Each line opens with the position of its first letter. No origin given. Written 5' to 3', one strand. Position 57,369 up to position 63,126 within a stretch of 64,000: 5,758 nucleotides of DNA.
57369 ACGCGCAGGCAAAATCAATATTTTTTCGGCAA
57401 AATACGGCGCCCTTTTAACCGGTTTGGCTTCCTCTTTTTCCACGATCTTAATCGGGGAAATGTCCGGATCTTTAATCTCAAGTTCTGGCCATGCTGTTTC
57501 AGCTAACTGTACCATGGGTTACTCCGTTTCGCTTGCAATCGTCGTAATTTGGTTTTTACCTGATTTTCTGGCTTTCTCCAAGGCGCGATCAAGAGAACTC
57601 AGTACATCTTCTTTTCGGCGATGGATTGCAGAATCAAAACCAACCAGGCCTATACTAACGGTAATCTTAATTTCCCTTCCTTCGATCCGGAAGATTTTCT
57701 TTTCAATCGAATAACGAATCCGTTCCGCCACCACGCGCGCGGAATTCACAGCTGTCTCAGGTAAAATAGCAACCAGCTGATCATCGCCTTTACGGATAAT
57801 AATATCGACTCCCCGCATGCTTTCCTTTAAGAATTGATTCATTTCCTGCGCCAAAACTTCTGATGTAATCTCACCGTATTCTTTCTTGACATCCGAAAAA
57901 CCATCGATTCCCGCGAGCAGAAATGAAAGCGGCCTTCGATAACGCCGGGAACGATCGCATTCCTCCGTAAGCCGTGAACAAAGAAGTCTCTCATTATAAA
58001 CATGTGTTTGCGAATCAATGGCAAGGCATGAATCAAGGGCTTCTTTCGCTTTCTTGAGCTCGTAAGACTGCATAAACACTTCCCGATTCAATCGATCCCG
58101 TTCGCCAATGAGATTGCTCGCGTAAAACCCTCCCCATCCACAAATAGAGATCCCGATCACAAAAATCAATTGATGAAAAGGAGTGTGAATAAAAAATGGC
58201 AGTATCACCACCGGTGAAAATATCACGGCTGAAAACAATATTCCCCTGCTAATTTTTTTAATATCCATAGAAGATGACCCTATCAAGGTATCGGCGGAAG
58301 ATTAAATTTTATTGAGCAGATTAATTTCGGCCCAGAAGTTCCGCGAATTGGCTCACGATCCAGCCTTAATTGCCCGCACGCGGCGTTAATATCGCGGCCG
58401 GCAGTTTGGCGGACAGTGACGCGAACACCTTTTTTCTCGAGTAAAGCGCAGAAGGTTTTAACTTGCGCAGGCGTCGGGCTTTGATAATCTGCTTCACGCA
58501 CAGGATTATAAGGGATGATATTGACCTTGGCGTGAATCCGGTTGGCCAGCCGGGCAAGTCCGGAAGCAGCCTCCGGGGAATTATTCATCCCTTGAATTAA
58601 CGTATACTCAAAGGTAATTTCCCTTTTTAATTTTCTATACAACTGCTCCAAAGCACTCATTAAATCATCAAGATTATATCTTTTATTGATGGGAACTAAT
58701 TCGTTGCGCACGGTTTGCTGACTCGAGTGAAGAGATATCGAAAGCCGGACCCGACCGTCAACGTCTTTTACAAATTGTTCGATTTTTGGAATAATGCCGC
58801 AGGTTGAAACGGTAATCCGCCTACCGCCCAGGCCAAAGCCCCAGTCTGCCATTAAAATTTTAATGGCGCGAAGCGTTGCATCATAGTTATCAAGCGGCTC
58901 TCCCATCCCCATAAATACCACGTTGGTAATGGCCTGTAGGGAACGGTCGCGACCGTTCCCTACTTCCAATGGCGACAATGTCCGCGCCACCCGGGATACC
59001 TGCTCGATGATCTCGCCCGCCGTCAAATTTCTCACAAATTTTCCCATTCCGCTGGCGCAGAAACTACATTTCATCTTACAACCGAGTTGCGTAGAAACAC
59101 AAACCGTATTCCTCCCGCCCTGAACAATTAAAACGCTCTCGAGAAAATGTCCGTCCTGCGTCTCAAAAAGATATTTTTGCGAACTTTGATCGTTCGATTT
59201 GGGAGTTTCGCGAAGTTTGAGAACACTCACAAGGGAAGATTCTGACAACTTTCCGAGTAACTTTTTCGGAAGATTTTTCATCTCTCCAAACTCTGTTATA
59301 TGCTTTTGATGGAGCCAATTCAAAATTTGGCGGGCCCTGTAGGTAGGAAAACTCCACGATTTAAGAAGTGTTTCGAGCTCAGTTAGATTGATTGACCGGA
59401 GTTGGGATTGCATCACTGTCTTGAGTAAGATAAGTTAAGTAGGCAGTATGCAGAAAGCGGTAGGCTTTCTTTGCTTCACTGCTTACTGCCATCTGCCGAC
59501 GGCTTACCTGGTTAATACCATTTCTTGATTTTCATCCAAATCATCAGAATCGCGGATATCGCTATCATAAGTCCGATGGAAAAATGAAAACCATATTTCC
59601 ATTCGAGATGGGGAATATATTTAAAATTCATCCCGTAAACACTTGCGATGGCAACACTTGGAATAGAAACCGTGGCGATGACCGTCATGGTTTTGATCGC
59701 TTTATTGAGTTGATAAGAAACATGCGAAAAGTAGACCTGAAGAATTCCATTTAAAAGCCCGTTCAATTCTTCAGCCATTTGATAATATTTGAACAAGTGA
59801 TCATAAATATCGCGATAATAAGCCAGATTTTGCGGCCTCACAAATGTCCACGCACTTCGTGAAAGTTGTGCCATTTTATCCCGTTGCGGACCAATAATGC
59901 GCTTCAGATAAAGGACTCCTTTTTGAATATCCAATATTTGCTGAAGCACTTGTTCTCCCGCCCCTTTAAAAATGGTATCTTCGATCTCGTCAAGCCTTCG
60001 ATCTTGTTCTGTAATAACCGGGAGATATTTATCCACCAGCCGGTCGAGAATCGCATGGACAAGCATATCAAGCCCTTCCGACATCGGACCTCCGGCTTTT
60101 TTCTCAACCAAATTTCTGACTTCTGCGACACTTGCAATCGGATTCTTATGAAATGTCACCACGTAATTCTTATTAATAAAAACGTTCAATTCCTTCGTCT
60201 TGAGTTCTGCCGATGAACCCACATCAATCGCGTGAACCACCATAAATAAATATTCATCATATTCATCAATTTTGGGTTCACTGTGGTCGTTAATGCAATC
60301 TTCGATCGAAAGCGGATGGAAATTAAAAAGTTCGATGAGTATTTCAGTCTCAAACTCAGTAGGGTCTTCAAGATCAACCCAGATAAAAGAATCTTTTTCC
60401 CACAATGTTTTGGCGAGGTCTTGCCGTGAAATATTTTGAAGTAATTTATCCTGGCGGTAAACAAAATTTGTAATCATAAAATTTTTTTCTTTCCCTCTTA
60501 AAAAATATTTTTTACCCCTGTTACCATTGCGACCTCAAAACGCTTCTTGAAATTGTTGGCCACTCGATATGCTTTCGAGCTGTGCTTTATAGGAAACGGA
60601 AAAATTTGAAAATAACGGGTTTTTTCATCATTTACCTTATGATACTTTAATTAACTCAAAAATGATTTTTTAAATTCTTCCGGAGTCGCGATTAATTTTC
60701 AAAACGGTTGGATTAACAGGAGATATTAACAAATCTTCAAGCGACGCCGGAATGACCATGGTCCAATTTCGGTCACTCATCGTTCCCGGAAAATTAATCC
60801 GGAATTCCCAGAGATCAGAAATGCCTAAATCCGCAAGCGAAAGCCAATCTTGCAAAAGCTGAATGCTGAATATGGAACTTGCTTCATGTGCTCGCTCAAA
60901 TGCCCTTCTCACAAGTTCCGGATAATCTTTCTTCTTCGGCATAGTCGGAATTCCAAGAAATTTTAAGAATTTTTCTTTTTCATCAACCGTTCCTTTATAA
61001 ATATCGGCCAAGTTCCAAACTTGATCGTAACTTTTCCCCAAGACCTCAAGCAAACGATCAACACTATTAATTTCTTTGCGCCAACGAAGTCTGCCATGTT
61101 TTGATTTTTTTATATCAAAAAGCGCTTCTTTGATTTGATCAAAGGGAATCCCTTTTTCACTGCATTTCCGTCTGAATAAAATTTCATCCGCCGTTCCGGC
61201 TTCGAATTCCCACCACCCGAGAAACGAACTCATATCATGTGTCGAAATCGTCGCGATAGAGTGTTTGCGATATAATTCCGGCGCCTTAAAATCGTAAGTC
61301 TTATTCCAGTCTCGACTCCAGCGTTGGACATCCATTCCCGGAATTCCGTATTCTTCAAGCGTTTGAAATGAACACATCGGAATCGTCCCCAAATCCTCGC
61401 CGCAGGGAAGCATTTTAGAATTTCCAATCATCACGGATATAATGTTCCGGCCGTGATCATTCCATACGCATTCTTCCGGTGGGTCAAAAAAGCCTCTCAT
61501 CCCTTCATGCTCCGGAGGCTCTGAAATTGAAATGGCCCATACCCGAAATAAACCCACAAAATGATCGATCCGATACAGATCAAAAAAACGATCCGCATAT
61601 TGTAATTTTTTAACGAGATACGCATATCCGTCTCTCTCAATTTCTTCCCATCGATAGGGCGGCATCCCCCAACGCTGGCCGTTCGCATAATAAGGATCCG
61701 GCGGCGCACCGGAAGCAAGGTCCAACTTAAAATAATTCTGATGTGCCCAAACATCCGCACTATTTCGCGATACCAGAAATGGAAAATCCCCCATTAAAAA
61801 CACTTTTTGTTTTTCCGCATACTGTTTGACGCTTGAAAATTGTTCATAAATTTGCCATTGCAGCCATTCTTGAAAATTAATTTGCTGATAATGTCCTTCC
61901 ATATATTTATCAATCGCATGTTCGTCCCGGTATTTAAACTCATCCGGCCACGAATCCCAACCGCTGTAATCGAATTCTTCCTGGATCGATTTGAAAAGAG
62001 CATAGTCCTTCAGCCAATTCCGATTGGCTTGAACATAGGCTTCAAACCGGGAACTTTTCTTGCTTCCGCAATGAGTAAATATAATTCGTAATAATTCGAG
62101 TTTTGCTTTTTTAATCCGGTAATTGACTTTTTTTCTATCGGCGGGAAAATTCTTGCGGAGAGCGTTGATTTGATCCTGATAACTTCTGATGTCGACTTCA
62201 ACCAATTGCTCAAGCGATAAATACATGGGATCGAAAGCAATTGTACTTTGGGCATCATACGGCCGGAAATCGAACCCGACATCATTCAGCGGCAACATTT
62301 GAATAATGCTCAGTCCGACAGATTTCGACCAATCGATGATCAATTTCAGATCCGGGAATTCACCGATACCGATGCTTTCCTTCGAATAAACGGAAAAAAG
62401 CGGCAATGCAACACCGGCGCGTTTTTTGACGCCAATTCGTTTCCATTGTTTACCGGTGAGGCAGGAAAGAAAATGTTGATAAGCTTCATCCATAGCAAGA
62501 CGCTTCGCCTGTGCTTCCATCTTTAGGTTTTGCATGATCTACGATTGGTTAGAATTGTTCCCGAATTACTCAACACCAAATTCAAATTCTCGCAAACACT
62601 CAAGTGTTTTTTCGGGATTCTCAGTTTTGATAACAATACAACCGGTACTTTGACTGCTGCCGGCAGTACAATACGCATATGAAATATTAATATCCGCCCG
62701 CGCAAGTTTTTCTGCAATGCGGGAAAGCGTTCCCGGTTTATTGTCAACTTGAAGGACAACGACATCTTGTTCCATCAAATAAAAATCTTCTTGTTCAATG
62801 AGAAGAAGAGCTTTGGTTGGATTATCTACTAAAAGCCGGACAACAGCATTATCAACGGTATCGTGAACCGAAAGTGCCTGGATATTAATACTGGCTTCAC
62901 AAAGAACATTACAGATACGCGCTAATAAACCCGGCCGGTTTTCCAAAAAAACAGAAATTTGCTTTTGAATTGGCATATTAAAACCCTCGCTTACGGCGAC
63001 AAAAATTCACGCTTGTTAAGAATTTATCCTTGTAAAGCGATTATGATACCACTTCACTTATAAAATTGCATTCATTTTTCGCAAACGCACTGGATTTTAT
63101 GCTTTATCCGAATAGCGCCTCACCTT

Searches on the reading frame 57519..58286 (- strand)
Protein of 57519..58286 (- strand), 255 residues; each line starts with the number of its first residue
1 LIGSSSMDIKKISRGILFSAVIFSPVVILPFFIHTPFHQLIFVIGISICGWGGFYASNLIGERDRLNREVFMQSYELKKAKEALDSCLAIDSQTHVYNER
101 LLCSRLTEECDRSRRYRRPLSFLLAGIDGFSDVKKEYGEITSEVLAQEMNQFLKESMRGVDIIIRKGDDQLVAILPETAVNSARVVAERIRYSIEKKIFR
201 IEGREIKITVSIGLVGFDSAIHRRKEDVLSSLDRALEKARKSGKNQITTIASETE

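Call 3: search_protein_families(library=pfam, proteins=[window:57519-58286:-], max_evalue=0.01)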
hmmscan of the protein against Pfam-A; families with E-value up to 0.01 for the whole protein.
window:57519-58286:- (255 aa): 2 families
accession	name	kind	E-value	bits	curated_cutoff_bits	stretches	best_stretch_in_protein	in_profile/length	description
PF00990.26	GGDEF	-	3.7e-26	92.2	23.8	1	89-246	2-161/161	Diguanylate cyclase, GGDEF domain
PF22335.1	Cas10-Cmr2_palm2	-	0.0038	17.8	27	1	145-248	31-133/133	Cas10/Cmr2, second palm domain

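Call 81: search_protein_families(library=ncbifam, proteins=[window:57519-58286:-], max_evalue=0.01)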
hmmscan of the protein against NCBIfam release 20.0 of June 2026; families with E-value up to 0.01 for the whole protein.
window:57519-58286:- (255 aa): 19 families
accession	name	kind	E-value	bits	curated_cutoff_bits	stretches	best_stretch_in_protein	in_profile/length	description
TIGR00254.1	GGDEF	domain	6.1e-28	97.6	37.4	1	89-248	6-165/168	diguanylate cyclase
NF007135.0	PRK09581.1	equivalog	8.2e-28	97.4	474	1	89-250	293-455/457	PleD family two-component system response regulator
NF047654.1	DiguCycDgcRLepto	equivalog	5.1e-25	88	500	1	74-248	119-294/295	diguanylate cyclase DgcR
NF038266.1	diguan_SiaD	equivalog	6e-25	88.1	290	1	77-246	83-251/252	biofilm regulation diguanylate cyclase SiaD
NF041606.1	dguan_cyc_DgcA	equivalog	7.3e-24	84.3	370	1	91-248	181-337/340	diguanylate cyclase DgcA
NF007380.0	PRK09894.1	equivalog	3.2e-21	76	256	1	77-251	117-288/296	diguanylate cyclase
NF047872.1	GGDEF_GdpS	equivalog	8.8e-17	61.3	400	1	93-247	192-347/355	GGDEF domain-containing protein GdpS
NF007599.0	PRK10245.1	equivalog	1.4e-16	59.9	402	1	76-247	198-367/371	diguanylate cyclase AdrA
NF007298.0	PRK09776.1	equivalog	3.1e-15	55.1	1135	1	89-249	685-844/1111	diguanylate cyclase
NF011955.1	PRK15426.1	equivalog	3.6e-15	55.1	408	1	90-249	400-560/564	cellulose biosynthesis regulator diguanylate cyclase DgcQ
NF045675.1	PhdiestaseDibA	equivalog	3.5e-14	52.1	980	1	70-247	185-361/623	phosphodiesterase DibA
NF050064.1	BlResRespRegCbrR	equivalog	3.3e-12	46.1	600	1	78-248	244-412/415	bile resistance response regulator CbrR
NF051473.1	DigCycDgcsShew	equivalog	8.4e-12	45.1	400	1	90-246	137-287/291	diguanylate cyclase DgcS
NF008467.0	PRK11359.1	equivalog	8.6e-11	40.5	857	1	76-247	364-528/800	oxygen-sensing cyclic-di-GMP phosphodiesterase DosP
NF007423.1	PRK09966.1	equivalog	2.5e-10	39.8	325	1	72-236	223-386/390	diguanylate cyclase DgcN/YfiN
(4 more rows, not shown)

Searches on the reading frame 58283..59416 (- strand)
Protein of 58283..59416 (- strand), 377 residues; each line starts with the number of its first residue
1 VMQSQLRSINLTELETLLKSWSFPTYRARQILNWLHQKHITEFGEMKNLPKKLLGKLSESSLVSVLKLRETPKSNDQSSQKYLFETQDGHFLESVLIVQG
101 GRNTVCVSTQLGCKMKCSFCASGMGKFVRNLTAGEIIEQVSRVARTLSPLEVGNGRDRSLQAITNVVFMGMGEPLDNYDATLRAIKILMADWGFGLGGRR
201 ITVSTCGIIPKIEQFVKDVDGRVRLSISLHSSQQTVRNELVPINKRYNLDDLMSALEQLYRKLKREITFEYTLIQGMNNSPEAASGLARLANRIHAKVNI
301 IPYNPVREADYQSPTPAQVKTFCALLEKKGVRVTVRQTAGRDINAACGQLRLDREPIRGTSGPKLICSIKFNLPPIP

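Call 3: search_protein_families(library=pfam, proteins=[window:58283-59416:-], max_evalue=0.01)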
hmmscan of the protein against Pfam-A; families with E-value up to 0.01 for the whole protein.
window:58283-59416:- (377 aa): 2 families
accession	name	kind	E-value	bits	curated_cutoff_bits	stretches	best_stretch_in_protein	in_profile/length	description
PF04055.27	Radical_SAM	-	1.5e-16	61.4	29.5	1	108-280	2-157/166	Radical SAM superfamily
PF21016.3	RlmN_N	-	9.5e-12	44.9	24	1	6-61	3-58/60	Ribosomal RNA large subunit methyltransferase N-terminal domain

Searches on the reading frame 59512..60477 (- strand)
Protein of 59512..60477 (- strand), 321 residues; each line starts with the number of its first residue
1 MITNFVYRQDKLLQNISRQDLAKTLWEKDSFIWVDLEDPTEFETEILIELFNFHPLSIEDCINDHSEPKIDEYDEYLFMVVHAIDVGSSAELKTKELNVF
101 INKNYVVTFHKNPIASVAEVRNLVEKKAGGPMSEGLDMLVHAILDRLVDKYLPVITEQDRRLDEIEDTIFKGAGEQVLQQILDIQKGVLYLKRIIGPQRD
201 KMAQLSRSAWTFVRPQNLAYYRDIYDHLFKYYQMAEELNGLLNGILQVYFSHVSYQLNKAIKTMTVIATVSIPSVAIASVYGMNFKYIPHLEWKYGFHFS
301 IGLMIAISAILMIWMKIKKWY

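Call 13: search_protein_families(library=pfam, proteins=[window:59512-60477:-], max_evalue=0.001)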
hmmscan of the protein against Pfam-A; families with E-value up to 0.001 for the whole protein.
window:59512-60477:- (321 aa): 1 family
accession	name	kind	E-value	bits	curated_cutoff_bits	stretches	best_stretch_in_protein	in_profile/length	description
PF01544.23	CorA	-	1.1e-64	219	27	1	29-316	2-291/292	CorA-like Mg2+ transporter protein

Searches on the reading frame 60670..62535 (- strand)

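Call 13: search_protein_families(library=pfam, proteins=[window:60670-62535:-], max_evalue=0.001)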
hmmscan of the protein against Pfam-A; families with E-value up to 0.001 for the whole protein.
window:60670-62535:- (621 aa): 1 family
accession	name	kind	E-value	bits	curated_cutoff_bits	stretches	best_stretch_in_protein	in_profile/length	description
PF02446.23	Glyco_hydro_77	-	1.8e-117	393.5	25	1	44-594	1-458/465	4-alpha-glucanotransferase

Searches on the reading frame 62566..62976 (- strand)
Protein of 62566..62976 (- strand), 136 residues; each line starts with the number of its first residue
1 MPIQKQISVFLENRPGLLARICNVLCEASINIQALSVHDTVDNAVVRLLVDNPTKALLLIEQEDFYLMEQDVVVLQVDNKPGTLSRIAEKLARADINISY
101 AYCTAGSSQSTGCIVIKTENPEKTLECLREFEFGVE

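Call 13: search_protein_families(library=pfam, proteins=[window:62566-62976:-], max_evalue=0.001)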
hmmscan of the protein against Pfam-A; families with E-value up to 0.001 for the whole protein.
window:62566-62976:- (136 aa): 8 families
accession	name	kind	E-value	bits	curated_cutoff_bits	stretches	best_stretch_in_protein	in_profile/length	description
PF19571.5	ACT_8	-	7.4e-20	71.6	23.5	1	5-129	4-126/141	ACT domain pair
PF22629.2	ACT_AHAS_ss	-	6.2e-19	68.4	27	2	76-126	4-53/67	AHAS small subunit-like ACT domain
PF01842.31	ACT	-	4.3e-18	65.2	27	2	6-53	2-51/66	ACT domain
PF13840.12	ACT_7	-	1.1e-09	38.5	27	1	79-130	19-65/65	ACT domain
PF13291.12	ACT_4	-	1.3e-09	39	27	1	6-47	8-49/80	ACT domain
PF22468.2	ACT_9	-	1.4e-08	34.8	27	1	77-129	8-58/61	ACT domain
PF13740.12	ACT_6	-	0.00044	20.5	23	0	9-61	7-59/76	ACT domain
PF22754.3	bHLH-TF_ACT-like_plant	-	0.00079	20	27.6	0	7-43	13-49/75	Plant bHLH transcription factor, ACT-like domain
